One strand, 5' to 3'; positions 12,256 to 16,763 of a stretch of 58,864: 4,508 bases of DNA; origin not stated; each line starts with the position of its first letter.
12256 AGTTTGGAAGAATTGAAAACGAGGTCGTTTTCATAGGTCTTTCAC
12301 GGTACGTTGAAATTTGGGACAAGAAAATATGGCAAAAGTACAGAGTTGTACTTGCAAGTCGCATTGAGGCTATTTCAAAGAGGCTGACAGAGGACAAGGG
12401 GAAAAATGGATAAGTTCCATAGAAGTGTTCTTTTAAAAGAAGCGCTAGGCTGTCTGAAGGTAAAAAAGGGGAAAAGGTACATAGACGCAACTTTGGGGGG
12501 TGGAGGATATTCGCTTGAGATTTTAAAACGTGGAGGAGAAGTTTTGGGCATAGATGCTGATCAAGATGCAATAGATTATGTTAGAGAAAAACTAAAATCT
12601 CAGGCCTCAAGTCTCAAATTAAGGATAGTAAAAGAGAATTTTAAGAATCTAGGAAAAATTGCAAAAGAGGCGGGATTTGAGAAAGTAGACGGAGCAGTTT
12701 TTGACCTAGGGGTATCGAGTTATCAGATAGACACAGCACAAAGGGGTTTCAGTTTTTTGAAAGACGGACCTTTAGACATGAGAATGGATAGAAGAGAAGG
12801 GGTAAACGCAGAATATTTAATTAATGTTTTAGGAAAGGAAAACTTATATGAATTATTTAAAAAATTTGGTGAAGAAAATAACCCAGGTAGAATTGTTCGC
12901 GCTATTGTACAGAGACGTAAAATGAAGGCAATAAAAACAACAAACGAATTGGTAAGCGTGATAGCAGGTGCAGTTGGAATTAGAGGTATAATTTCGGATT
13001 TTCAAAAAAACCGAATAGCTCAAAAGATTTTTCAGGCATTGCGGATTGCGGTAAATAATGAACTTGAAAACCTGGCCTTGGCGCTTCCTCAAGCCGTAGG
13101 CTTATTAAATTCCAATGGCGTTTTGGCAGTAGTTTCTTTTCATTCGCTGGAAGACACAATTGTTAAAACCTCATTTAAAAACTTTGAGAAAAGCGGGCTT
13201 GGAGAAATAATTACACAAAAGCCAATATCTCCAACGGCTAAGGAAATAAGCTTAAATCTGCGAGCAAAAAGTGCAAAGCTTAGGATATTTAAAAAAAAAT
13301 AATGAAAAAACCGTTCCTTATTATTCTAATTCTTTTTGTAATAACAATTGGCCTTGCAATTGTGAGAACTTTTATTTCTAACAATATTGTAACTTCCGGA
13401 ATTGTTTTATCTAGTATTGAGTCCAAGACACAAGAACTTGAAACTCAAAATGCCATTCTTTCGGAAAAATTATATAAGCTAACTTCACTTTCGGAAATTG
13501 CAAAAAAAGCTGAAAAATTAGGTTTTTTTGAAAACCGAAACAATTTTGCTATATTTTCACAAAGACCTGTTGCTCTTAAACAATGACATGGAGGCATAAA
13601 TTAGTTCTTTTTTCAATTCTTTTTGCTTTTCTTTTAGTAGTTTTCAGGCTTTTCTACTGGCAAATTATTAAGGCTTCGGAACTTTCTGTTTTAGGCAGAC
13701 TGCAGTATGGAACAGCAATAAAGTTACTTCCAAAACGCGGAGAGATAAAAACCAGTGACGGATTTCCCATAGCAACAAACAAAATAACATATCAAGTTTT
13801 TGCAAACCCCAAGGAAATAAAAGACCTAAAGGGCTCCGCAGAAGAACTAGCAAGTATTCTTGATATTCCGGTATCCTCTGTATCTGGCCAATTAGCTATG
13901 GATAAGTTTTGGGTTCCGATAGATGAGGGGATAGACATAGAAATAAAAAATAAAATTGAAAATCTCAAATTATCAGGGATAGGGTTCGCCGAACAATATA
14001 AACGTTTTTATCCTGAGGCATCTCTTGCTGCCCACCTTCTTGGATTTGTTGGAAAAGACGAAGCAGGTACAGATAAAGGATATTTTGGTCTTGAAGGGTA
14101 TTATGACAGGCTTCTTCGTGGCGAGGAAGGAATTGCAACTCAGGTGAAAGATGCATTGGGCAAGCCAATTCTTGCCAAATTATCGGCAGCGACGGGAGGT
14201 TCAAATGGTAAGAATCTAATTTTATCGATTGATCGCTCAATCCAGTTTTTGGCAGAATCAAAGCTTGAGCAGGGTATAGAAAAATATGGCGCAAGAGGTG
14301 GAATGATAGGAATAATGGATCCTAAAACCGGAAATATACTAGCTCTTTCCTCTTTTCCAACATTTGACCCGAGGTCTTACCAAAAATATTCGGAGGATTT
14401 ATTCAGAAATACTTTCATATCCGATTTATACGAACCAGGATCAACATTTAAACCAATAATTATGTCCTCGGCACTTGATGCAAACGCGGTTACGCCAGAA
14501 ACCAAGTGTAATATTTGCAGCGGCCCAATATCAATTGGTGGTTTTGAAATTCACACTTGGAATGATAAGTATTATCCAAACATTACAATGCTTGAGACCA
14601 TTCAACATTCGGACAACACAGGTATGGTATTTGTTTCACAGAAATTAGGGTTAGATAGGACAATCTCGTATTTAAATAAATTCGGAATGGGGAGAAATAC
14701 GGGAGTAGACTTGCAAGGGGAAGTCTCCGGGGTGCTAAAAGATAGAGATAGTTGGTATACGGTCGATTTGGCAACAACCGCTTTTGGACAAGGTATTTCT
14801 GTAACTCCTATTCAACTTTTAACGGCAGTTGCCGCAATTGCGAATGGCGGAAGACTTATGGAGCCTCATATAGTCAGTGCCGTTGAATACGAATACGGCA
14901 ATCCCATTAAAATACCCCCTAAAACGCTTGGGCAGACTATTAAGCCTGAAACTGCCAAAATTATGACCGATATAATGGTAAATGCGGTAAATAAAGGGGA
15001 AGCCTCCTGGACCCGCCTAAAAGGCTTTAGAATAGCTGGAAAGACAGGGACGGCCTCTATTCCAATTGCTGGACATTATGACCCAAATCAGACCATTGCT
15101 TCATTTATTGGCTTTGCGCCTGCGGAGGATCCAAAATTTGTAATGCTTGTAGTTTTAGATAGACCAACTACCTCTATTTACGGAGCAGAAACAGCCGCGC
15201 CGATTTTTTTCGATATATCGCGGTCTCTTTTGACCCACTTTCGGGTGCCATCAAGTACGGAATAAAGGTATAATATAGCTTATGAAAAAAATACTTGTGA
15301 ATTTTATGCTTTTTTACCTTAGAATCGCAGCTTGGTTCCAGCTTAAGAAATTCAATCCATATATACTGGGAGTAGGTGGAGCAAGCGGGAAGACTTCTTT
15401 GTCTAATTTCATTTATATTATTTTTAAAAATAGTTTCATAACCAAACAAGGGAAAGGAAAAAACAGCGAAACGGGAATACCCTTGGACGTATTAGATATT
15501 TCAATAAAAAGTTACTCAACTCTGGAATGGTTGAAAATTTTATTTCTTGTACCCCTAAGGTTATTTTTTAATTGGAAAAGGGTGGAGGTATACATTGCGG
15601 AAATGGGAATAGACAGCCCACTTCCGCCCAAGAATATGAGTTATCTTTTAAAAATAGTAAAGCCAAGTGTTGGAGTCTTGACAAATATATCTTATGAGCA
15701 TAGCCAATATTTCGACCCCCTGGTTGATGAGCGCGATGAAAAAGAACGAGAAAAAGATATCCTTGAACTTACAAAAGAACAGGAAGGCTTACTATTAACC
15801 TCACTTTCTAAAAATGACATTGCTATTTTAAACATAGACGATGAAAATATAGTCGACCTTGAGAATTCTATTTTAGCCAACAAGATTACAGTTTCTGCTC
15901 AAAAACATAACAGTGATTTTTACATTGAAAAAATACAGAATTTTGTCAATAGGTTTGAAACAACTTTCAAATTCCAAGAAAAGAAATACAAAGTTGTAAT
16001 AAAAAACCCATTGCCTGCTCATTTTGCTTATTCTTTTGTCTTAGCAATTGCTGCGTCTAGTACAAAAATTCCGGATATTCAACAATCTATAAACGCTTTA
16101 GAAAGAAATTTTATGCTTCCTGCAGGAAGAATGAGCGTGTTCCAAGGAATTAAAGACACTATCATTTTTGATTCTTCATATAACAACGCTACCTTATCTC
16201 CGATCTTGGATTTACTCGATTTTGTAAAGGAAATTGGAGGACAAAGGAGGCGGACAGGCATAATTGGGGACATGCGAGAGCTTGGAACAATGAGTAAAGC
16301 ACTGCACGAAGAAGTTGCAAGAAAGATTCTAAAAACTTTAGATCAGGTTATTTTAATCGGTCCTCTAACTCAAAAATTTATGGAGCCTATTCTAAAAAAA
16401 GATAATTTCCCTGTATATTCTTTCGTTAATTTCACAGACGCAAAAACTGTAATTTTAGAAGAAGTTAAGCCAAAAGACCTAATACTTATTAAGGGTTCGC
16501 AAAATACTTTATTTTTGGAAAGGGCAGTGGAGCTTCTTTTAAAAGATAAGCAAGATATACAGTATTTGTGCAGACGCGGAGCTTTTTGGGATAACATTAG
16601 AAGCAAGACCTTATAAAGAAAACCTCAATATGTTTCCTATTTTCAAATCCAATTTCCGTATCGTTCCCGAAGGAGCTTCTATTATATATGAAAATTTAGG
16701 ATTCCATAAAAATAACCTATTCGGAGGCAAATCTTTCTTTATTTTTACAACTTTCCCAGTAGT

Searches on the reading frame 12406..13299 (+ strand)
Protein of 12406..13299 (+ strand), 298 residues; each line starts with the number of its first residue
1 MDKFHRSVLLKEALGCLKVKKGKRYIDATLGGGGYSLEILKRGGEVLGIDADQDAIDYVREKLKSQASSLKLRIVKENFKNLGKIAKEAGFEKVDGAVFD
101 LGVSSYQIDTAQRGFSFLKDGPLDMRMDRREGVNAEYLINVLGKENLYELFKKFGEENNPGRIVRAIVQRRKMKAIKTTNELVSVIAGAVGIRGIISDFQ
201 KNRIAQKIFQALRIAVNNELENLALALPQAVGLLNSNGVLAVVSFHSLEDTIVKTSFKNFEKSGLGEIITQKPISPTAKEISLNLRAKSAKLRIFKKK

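Call 59: search_protein_families(library=pfam, proteins=[window:12406-13299:+], max_evalue=0.00001)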
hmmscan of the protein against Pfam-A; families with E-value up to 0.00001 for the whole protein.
window:12406-13299:+ (298 aa): 1 family
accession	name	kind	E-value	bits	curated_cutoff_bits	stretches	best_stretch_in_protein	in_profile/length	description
PF01795.25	Methyltransf_5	-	8.7e-90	301.8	27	1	4-298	3-309/309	MraW methylase family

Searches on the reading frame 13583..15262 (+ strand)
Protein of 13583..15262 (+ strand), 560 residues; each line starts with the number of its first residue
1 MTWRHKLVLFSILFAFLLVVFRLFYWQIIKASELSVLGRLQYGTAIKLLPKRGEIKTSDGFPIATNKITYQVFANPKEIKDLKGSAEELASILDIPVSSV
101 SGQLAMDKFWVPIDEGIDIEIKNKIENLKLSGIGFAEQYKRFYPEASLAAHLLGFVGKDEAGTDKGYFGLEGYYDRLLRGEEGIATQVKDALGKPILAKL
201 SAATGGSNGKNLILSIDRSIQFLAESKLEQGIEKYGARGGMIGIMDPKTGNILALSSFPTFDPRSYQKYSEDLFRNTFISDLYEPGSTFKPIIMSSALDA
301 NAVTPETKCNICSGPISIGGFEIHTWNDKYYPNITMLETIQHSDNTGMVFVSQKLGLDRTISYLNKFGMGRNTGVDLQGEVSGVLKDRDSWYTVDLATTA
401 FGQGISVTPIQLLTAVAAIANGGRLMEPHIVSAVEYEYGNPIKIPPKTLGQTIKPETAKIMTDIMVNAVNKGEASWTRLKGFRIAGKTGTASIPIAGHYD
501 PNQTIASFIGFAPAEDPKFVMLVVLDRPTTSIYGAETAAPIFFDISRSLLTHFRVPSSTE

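Call 59: search_protein_families(library=pfam, proteins=[window:13583-15262:+], max_evalue=0.00001)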
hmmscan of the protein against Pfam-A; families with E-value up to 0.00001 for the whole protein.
window:13583-15262:+ (560 aa): 2 families
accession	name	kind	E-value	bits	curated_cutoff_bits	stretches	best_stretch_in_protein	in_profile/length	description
PF00905.27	Transpeptidase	-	7.2e-76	255.7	22.1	1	240-545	1-297/299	Penicillin binding protein transpeptidase domain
PF03717.20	PBP_dimer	-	8.8e-20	72.3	24.4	1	50-196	4-176/180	Penicillin-binding Protein dimerisation domain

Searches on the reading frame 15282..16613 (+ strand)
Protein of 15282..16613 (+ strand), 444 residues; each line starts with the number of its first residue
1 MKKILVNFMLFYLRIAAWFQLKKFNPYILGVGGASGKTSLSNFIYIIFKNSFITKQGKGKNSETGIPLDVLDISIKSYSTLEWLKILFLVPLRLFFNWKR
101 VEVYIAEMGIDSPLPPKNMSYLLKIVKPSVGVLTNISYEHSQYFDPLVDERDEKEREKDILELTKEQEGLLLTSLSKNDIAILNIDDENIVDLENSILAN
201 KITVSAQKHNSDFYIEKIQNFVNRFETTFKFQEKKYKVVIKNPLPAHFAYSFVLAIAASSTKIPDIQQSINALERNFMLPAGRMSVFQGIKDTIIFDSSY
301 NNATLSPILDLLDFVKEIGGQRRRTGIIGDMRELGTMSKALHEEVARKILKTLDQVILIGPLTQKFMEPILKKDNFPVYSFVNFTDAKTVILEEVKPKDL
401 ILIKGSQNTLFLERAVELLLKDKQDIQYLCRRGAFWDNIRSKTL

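Call 59: search_protein_families(library=pfam, proteins=[window:15282-16613:+], max_evalue=0.00001)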
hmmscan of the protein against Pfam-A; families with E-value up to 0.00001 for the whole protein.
window:15282-16613:+ (444 aa): 2 families
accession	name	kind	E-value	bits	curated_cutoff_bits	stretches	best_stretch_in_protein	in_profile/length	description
PF08245.18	Mur_ligase_M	-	3.1e-14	53.8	24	1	31-257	1-198/200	Mur ligase middle domain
PF02875.26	Mur_ligase_C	-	2e-11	45.2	28.4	1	282-406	1-126/127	Mur ligase, glutamate ligase domain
